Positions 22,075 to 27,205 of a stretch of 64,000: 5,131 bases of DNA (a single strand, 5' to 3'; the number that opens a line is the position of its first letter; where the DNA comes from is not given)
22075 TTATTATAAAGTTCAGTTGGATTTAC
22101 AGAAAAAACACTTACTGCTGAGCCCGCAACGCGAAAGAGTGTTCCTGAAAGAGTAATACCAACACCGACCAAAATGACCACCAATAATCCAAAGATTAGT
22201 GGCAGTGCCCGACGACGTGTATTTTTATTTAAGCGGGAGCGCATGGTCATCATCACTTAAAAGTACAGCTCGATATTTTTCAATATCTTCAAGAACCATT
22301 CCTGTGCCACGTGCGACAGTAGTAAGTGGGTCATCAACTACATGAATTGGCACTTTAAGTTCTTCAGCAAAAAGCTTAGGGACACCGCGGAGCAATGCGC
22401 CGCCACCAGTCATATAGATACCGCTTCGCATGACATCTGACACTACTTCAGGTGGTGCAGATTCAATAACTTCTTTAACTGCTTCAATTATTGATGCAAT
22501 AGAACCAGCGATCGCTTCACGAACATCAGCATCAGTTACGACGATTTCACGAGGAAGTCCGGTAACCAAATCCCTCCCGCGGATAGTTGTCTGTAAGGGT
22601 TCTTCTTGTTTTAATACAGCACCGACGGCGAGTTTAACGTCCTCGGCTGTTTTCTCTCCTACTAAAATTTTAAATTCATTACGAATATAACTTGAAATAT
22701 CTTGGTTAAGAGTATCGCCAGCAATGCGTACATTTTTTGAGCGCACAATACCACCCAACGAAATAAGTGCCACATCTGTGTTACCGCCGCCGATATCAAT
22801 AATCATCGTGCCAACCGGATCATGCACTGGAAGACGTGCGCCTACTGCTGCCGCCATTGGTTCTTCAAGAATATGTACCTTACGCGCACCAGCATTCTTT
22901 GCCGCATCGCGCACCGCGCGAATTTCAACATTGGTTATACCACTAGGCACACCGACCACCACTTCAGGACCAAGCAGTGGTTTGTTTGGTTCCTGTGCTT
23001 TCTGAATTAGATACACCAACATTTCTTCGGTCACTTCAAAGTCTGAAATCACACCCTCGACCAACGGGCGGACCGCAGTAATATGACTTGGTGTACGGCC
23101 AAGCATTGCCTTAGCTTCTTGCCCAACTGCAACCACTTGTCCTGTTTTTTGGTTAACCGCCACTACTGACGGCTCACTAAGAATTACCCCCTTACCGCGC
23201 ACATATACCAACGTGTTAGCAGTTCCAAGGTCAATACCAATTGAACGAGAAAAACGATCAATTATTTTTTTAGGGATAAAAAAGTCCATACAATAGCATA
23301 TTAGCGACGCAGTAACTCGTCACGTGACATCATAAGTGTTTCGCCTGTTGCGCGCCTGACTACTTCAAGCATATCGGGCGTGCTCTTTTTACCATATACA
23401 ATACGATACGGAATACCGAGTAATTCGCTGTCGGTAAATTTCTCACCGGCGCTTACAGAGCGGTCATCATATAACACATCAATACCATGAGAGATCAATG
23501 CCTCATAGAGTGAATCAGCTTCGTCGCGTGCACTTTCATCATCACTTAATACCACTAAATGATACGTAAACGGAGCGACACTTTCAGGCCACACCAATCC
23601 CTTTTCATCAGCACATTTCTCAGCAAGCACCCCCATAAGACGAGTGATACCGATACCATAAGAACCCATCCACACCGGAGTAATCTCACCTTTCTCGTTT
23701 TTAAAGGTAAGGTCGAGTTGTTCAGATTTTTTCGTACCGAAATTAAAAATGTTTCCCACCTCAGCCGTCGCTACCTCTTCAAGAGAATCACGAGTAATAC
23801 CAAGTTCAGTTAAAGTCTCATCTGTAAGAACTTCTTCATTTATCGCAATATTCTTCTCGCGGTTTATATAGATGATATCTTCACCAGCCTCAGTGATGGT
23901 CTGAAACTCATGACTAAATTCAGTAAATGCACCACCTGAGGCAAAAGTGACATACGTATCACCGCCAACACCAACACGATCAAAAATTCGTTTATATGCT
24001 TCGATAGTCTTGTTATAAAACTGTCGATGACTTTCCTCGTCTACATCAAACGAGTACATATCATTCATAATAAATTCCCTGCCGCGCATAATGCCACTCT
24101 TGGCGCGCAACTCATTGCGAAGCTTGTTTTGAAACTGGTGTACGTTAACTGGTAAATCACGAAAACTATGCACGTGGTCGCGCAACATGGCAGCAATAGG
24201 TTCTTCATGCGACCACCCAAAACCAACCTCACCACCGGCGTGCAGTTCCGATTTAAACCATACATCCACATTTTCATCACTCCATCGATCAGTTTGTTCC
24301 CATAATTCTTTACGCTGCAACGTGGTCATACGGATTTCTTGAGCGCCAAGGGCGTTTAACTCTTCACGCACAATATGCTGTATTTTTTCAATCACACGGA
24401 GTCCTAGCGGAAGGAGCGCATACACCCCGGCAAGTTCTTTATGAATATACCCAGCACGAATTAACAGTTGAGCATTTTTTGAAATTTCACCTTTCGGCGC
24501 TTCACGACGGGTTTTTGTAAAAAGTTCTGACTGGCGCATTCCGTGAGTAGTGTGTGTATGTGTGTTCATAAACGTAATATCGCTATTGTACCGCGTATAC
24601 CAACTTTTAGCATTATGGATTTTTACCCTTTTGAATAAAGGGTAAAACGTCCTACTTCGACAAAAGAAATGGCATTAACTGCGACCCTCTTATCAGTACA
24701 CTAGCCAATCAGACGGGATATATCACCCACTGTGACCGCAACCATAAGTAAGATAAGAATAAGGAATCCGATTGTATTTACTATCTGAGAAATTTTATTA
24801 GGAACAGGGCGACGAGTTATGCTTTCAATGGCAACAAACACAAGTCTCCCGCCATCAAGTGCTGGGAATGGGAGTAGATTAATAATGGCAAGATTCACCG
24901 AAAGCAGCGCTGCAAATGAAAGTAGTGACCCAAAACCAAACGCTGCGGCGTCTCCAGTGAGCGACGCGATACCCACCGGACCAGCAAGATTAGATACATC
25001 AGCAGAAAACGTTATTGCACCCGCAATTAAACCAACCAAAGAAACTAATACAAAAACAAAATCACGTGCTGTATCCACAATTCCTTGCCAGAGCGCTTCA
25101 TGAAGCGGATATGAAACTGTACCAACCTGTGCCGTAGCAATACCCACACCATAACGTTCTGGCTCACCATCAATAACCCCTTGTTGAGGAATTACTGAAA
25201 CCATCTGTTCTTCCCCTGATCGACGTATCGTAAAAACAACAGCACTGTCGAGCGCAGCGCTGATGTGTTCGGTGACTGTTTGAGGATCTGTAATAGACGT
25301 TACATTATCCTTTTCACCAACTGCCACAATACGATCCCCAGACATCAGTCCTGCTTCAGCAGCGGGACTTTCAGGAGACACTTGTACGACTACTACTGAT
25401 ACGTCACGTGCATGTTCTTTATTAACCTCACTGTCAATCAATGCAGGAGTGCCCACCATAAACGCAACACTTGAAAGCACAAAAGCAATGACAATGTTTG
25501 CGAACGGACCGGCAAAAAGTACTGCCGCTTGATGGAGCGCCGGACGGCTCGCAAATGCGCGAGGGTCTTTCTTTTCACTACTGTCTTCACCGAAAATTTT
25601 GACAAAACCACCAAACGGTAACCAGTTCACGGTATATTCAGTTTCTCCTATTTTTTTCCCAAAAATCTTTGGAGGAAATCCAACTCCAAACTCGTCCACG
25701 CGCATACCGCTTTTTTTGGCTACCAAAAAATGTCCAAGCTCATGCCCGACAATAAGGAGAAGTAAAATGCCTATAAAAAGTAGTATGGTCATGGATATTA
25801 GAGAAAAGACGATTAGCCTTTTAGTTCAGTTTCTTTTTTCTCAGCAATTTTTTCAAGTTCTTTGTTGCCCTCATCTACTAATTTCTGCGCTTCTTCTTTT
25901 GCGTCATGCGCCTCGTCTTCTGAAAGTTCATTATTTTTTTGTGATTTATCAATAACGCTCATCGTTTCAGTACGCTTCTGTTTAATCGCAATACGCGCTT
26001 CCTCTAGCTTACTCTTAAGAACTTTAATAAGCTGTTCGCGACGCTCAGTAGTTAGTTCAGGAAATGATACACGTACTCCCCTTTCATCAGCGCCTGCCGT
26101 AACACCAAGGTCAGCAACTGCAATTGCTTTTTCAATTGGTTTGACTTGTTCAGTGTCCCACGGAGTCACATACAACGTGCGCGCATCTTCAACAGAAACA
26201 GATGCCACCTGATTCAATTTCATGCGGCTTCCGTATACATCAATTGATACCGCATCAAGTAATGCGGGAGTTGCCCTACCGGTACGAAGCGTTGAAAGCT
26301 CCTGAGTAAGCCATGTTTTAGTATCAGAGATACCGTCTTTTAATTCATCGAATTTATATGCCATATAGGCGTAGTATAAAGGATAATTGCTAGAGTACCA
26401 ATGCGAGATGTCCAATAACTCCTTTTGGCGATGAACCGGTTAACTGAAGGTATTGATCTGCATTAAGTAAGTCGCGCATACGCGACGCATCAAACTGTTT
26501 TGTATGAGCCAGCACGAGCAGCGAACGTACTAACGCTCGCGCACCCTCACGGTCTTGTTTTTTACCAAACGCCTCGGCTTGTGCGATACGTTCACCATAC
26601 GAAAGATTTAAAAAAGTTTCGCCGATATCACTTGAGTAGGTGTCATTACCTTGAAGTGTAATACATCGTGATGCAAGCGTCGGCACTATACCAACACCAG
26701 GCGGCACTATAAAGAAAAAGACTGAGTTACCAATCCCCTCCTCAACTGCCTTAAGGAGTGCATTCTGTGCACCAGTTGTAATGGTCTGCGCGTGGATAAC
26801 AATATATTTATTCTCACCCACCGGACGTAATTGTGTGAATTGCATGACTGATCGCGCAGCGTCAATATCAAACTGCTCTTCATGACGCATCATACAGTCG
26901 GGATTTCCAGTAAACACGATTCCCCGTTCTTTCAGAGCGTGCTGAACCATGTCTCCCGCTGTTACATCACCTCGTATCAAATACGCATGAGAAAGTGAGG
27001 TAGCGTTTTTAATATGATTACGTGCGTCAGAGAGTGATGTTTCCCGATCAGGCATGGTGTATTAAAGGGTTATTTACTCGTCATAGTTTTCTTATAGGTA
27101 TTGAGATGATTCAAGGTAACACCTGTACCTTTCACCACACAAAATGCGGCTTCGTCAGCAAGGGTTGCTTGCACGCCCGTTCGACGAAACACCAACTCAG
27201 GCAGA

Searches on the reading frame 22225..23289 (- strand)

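Call 40: search_protein_families(library=pfam, proteins=[window:22225-23289:-], max_evalue=0.00001)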
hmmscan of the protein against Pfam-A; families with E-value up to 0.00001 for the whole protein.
window:22225-23289:- (354 aa): 3 families
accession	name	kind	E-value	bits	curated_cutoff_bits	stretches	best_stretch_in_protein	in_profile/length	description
PF06723.19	MreB_Mbl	-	5.4e-133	443.3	27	1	15-339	2-325/327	MreB/Mbl protein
PF00012.26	HSP70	-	4.1e-11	42.2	20.6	1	89-214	112-246/599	Hsp70 protein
PF14450.12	FtsA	-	6.1e-10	40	31.8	1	163-317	2-109/127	Cell division protein FtsA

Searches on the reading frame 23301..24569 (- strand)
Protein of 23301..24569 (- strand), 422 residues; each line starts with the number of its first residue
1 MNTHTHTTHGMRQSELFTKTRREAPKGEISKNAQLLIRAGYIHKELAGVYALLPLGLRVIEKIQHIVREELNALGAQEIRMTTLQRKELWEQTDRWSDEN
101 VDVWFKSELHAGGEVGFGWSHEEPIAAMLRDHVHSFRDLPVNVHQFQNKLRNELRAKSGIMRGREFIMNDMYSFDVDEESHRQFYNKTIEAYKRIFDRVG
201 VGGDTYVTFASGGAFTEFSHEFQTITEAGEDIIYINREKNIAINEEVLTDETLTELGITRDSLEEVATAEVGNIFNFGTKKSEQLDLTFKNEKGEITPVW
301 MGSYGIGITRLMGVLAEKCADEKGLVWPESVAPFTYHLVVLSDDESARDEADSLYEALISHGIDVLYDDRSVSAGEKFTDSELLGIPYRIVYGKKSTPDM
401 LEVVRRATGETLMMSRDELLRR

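Call 40: search_protein_families(library=pfam, proteins=[window:23301-24569:-], max_evalue=0.00001)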
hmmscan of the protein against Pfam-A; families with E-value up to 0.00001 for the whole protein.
window:23301-24569:- (422 aa): 2 families
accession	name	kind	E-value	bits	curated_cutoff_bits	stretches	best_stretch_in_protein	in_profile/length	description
PF00587.30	tRNA-synt_2b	-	1.3e-26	94.2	29.3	1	120-318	16-178/179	tRNA synthetase class II core domain (G, H, P, S and T)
PF03129.25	HGTP_anticodon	-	1.3e-16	60.9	21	1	339-420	5-88/94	Anticodon binding domain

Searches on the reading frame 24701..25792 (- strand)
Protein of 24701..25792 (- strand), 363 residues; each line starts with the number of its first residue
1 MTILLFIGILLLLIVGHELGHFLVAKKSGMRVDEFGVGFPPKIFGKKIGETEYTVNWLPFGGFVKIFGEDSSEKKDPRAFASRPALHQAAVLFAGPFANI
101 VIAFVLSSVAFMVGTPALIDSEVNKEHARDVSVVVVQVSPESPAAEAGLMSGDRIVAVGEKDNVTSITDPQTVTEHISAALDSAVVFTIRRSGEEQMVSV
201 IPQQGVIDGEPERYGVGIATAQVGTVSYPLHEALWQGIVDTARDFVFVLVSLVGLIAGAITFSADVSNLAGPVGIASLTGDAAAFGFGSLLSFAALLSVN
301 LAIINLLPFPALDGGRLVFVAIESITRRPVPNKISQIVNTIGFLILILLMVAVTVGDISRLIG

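Call 41: search_protein_families(library=pfam, proteins=[window:24701-25792:-], max_evalue=0.00001)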
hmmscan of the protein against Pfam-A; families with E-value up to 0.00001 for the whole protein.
window:24701-25792:- (363 aa): 3 families
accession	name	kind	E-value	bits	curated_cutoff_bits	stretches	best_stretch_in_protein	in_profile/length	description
PF02163.28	Peptidase_M50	-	1.2e-60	205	27.2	1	6-349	2-221/221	Peptidase family M50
PF17820.7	PDZ_6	-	7.9e-09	35.6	27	1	134-191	1-54/54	PDZ domain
PF13180.12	PDZ_2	-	2e-08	34.8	27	1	128-200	12-78/80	PDZ domain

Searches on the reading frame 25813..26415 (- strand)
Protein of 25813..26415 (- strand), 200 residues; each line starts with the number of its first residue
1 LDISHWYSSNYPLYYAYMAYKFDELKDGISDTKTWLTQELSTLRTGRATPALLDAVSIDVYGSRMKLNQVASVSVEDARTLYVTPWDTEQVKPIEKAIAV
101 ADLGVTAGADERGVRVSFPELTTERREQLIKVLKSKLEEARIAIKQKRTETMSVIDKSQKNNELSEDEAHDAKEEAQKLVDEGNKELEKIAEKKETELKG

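Call 41: search_protein_families(library=pfam, proteins=[window:25813-26415:-], max_evalue=0.00001)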
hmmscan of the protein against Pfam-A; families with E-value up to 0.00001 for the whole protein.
window:25813-26415:- (200 aa): 1 family
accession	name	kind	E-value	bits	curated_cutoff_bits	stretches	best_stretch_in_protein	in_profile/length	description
PF01765.24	RRF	-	1.3e-52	178.4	29.7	1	37-198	2-163/164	Ribosome recycling factor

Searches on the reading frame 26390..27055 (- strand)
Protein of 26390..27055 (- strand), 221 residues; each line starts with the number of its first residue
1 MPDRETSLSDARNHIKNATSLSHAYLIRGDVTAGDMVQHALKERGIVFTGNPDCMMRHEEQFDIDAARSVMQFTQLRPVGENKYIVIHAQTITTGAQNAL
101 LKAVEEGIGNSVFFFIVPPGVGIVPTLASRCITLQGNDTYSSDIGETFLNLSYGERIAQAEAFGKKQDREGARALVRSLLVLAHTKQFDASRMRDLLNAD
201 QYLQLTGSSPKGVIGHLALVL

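Call 41: search_protein_families(library=pfam, proteins=[window:26390-27055:-], max_evalue=0.00001)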
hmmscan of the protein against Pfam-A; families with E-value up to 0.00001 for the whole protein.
window:26390-27055:- (221 aa): 1 family
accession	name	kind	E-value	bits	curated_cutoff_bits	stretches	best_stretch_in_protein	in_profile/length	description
PF13177.12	DNA_pol3_delta2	-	2e-12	47.8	27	1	58-135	77-156/161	DNA polymerase III, delta subunit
